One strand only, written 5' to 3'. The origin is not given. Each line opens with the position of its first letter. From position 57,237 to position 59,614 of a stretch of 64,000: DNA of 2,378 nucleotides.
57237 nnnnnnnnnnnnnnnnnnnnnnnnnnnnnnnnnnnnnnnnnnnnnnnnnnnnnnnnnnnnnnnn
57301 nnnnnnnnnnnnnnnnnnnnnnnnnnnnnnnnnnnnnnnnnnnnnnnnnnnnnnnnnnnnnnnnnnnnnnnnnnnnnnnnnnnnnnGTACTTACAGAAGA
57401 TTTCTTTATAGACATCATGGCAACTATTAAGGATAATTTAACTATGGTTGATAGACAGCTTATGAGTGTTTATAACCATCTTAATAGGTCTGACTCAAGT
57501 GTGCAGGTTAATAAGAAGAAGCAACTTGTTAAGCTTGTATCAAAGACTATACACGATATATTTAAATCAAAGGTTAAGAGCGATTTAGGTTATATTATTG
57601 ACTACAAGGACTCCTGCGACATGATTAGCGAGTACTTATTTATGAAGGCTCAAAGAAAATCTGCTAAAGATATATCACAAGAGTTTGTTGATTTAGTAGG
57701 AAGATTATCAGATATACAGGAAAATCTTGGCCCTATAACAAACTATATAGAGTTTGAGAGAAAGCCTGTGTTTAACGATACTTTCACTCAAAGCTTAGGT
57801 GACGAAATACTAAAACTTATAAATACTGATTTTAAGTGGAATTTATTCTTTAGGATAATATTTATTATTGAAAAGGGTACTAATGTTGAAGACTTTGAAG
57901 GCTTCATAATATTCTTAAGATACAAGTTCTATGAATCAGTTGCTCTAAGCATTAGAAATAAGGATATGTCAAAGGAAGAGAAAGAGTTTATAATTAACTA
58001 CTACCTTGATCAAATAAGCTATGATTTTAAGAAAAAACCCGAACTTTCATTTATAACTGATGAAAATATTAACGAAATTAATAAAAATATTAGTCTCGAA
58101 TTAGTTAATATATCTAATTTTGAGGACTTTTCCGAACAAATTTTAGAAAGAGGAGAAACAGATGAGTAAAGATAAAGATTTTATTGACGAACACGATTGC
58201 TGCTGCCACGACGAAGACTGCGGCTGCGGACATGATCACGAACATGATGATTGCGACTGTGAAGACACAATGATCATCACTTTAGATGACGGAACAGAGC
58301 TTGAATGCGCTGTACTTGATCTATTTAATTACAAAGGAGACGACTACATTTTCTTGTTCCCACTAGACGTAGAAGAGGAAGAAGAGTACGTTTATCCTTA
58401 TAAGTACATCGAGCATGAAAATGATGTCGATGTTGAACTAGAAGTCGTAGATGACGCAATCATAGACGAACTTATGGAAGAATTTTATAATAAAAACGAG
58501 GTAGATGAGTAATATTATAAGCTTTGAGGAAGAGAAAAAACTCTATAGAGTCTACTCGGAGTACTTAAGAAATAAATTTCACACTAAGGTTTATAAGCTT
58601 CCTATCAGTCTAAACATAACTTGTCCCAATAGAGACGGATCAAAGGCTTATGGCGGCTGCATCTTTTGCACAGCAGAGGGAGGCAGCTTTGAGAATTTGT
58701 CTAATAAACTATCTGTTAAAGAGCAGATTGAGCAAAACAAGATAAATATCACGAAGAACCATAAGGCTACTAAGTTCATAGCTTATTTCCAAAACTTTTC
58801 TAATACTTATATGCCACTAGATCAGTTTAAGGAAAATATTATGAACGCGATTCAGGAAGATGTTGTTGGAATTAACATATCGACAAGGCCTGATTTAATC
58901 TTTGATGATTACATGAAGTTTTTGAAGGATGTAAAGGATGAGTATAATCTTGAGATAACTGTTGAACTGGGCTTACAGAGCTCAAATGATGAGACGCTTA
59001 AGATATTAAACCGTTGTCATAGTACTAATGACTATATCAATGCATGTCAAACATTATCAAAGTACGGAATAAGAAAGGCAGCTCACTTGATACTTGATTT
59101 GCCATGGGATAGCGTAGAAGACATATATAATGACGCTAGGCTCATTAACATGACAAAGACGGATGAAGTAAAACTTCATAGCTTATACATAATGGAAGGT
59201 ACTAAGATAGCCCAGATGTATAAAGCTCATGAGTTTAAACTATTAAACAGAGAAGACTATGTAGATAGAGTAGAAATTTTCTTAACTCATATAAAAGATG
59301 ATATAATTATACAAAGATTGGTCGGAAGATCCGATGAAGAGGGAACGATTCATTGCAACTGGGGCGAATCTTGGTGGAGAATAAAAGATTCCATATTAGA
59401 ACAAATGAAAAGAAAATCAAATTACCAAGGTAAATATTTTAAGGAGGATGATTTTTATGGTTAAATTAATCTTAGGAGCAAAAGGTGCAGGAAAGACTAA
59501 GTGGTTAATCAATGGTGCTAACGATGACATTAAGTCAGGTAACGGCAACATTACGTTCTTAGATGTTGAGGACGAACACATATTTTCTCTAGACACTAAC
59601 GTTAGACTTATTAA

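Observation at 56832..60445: Five-gene operon of a long RelA/SpoT-synthetase-domain protein, a metal-rich DUF1292 protein, a TIGR01212 radical SAM enzyme, a small P-loop protein and a hypothetical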

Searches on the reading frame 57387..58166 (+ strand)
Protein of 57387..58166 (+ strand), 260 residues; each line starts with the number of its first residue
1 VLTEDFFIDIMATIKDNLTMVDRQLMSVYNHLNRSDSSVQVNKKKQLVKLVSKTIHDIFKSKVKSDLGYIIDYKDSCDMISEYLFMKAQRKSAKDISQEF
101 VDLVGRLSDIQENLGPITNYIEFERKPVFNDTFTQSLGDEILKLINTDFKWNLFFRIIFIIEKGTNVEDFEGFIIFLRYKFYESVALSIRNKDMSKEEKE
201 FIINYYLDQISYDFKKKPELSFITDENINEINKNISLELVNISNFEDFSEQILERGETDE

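Call 44: search_protein_families(library=pfam, proteins=[window:57387-58166:+], max_evalue=10)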
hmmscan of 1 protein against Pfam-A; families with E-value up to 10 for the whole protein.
window:57387-58166:+ (260 aa): 2 families
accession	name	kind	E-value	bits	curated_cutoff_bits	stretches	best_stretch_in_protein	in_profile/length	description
PF18996.5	DUF5726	-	0.068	14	25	1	31-100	6-76/90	Family of unknown function (DUF5726)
PF18546.6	MetOD1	-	0.19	12.2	23.8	1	32-84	6-61/142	Methanogen output domain 1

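Call 46: search_solved_structures(query=A2, max_evalue=10)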
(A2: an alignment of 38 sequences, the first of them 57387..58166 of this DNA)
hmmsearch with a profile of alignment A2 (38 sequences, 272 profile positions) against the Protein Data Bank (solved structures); distinct sequences matched with E-value up to 10: 7.
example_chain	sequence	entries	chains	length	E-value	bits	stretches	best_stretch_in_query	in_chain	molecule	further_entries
8uzp_M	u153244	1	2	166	0.32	13.7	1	168-254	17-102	stem_mimetic_01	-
8cwy_A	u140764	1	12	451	0.58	12.8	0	174-266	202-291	T32-15-1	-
5cwb_A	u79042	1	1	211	0.7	12.6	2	179-268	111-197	Designed helical repeat protein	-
8cws_A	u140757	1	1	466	1.2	11.8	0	174-265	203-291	F4132-2 Chain A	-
7bqr_A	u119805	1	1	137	1.9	11.1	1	179-268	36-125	Mussoc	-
7mwr_B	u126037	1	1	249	3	10.5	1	178-267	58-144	LHD101B4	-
6c8z_A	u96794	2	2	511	3.6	10.2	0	78-128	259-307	ADP-dependent phosphofructokinase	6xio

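Call 50: predict_structure(alignment_id=A2)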
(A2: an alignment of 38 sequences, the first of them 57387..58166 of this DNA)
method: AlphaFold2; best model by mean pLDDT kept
length: 260 residues; sequences in the alignment: 38
mean_pLDDT: 87.1   pTM: 0.78
mean pLDDT of the five models: 87.1, 85.3, 84.1, 82.5, 80.7
residues with pLDDT >= 90: 165; 70-90: 65; 50-70: 25; < 50: 5
segments of 3 or more residues with pLDDT < 50: 258-260
pLDDT, mean of each block of 10 residues (from residue 1): 65 76 70 59 86 93 91 93 89 76 88 85 96 96 96 95 94 96 94 94 95 95 94 93 90 64
secondary structure, 60 per line:
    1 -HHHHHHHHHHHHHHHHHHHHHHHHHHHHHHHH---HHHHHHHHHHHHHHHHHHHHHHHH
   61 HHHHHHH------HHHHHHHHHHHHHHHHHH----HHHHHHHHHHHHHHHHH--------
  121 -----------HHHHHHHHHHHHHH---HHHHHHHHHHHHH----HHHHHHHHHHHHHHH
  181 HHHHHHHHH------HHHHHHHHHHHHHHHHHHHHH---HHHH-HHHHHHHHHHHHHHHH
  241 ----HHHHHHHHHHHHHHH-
elements in order: H2-33 H37-67 H74-91 H96-112 H132-145 H149-161 H166-189 H196-216 H220-223 H225-240 H245-259

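Call 84: search_protein_families(library=pfam, alignment_id=A2, max_evalue=0.1)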
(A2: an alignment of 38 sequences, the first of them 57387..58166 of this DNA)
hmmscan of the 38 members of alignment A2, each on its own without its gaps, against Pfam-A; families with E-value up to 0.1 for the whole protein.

A. member 1, window:57387-58166:+ (260 aa): 1 family
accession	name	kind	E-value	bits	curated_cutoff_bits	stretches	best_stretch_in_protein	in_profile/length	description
PF18996.5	DUF5726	-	0.068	14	25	0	31-100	6-76/90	Family of unknown function (DUF5726)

B. families by the number of members that match (of 38 scanned): 17 families
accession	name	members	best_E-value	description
PF18996.5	DUF5726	3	0.058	Family of unknown function (DUF5726)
PF06064.16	Gam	1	0.0083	Host-nuclease inhibitor protein Gam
PF21109.2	Stonustoxin_helical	1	0.0085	Stonustoxin helical domain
PF02114.22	Phosducin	1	0.0092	Phosducin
PF14114.12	DUF4286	1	0.014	Domain of unknown function (DUF4286)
PF10557.15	Cullin_Nedd8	1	0.017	Cullin protein neddylation domain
PF14829.11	GPAT_N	1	0.05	Glycerol-3-phosphate acyltransferase N-terminal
PF23703.1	DExH18_N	1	0.051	DExH-box ATP-dependent RNA helicase DExH18, N-terminal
PF01877.22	RNA_binding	1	0.054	RNA binding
PF23307.1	SAM_KIDINS220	1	0.059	Kinase D-interacting substrate of 220 kDa-like, SAM domain-like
PF21183.3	HAT1_C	1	0.07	Histone acetyltransferase type B catalytic subunit, C-terminal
PF22564.2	HAAS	1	0.075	HAAS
PF05448.18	AXE1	1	0.079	Acetyl xylan esterase (AXE1)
PF14246.11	TetR_C_7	1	0.079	AefR-like transcriptional repressor, C-terminal domain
PF11068.13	YlqD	1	0.081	YlqD protein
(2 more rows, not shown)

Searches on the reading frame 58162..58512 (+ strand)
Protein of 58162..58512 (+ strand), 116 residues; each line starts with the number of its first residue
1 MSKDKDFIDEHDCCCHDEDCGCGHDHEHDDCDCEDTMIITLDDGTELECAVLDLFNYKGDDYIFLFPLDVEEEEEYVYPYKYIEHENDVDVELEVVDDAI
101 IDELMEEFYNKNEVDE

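Call 3: search_protein_families(library=pfam, proteins=[window:58162-58512:+], max_evalue=0.1)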
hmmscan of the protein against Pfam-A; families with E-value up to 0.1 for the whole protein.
window:58162-58512:+ (116 aa): 1 family
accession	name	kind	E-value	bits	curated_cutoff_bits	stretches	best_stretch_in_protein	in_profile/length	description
PF06949.16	DUF1292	-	3.1e-09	38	24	1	42-108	1-70/75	Protein of unknown function (DUF1292)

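Call 4: search_protein_families(library=ncbifam, proteins=[window:58162-58512:+], max_evalue=0.1)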
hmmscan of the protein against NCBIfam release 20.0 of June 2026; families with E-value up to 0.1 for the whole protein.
window:58162-58512:+ (116 aa): 0 families

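Call 31: search_protein_families(library=padloc, proteins=[window:58162-58512:+], max_evalue=0.01)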
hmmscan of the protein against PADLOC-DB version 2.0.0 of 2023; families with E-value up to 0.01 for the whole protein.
window:58162-58512:+ (116 aa): 0 families

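Call 33: search_solved_structures(query=window:58162-58512:+, max_evalue=10, show_alignments=1)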
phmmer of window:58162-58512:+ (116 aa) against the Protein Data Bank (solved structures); distinct sequences matched with E-value up to 10: 3.
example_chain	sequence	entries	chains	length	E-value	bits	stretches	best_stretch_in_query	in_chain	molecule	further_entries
5vac_A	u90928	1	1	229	0.63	13.4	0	22-47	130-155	Probable Histone-lysine N-methyltransferase ATXR5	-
5va6_A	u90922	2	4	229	0.88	13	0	22-47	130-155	Probable Histone-lysine N-methyltransferase ATXR5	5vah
5oxx_A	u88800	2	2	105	2.7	11.4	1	34-91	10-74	NEQ068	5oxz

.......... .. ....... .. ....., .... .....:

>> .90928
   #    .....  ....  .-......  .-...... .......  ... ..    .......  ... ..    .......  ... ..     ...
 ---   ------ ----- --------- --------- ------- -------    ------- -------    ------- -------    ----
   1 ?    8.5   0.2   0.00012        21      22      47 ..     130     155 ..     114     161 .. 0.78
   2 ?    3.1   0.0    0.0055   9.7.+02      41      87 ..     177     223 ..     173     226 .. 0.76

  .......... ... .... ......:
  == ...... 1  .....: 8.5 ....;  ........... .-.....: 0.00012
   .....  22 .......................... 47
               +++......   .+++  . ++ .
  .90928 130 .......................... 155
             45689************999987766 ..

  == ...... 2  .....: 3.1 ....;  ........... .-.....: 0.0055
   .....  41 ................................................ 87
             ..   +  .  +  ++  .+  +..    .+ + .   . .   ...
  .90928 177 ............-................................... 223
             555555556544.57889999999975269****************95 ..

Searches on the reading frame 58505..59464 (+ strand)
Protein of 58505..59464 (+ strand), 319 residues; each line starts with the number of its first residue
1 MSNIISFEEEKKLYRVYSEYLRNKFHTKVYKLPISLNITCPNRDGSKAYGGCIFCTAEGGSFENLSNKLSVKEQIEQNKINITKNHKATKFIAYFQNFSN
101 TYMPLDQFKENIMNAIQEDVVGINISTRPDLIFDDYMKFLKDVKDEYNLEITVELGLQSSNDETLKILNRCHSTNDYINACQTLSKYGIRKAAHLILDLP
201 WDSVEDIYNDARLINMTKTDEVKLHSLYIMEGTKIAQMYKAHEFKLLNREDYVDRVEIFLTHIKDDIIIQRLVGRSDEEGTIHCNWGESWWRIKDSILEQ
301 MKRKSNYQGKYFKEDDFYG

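Call 3: search_protein_families(library=pfam, proteins=[window:58505-59464:+], max_evalue=0.1)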
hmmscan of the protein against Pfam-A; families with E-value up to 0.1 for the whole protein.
window:58505-59464:+ (319 aa): 3 families
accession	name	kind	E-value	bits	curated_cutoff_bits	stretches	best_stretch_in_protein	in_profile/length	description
PF16199.10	Radical_SAM_C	-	5.5e-23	81.3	31.9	1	220-303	2-85/85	Radical_SAM C-terminal domain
PF04055.27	Radical_SAM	-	7.4e-13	49.4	29.5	1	51-211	10-163/166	Radical SAM superfamily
PF19385.4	DUF5960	-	0.029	15.2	24.1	0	85-117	7-39/83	Family of unknown function (DUF5960)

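Call 4: search_protein_families(library=ncbifam, proteins=[window:58505-59464:+], max_evalue=0.1)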
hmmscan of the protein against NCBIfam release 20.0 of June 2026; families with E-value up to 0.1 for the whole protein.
window:58505-59464:+ (319 aa): 22 families
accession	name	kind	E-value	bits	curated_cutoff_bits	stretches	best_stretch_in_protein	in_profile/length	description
TIGR01212.1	TIGR01212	equivalog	9.7e-87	290.9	180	1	13-313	1-301/302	tRNA modification radical SAM protein MnmL/YtqA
TIGR01211.1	ELP3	subfamily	4.6e-14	51.8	350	1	113-271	185-341/522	tRNA uridine(34) 5-carboxymethylaminomethyl modification radical SAM/GNAT enzyme Elp3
TIGR04013.1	B12_SAM_MJ_1487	hypoth_equivalog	2.2e-12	46.6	251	1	127-239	247-357/382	TIGR04013 family B12-binding domain/radical SAM domain-containing protein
NF006065.0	PRK08207.2-4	equivalog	2e-09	36.9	922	1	95-250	230-387/484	coproporphyrinogen III oxidase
TIGR03994.1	rSAM_HemZ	equivalog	1.5e-08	34.2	321.4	1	126-248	179-298/401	coproporphyrinogen dehydrogenase HemZ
TIGR01210.1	TIGR01210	equivalog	1.8e-08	34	212.15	1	50-245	31-228/313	archaeosine biosynthesis radical SAM protein RaSEA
NF004567.0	PRK05904.1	equivalog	5.1e-08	32.5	355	1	63-236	30-201/353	coproporphyrinogen III oxidase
NF006060.0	PRK08207.1-3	equivalog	6.7e-08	31.7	653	1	92-250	207-368/477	coproporphyrinogen III oxidase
NF006064.0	PRK08207.2-2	equivalog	1.2e-07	31.1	504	1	153-255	264-365/465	coproporphyrinogen III oxidase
TIGR04479.1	bcpD_PhpK_rSAM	subfamily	1.3e-07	30.3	600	1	152-242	344-434/504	PhpK family radical SAM P-methyltransferase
TIGR00539.1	hemN_rel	equivalog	3.6e-07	29.6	205.4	1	111-240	76-202/361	radical SAM family heme chaperone HemW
NF053742.1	LipS1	equivalog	2.3e-06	27.4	230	1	101-240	65-196/268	LipS1 family lipoyl synthase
TIGR04107.1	rSAM_HutW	equivalog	5.5e-05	22.2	400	1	154-245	156-248/419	heme anaerobic degradation radical SAM methyltransferase ChuW/HutW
NF005133.0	PRK06582.1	equivalog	0.00028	20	597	1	152-250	124-222/390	coproporphyrinogen III oxidase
TIGR01579.1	MiaB-like-C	equivalog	0.00034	20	357.05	1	138-239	237-340/416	tRNA (N(6)-L-threonylcarbamoyladenosine(37)-C(2))-methylthiotransferase MtaB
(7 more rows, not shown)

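Call 31: search_protein_families(library=padloc, proteins=[window:58505-59464:+], max_evalue=0.01)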
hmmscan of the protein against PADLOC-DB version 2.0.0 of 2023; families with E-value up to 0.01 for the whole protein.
window:58505-59464:+ (319 aa): 1 family
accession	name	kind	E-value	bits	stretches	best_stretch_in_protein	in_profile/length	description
PDLC04689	PDC-M51A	-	3.7e-06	24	1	148-246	283-381/420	-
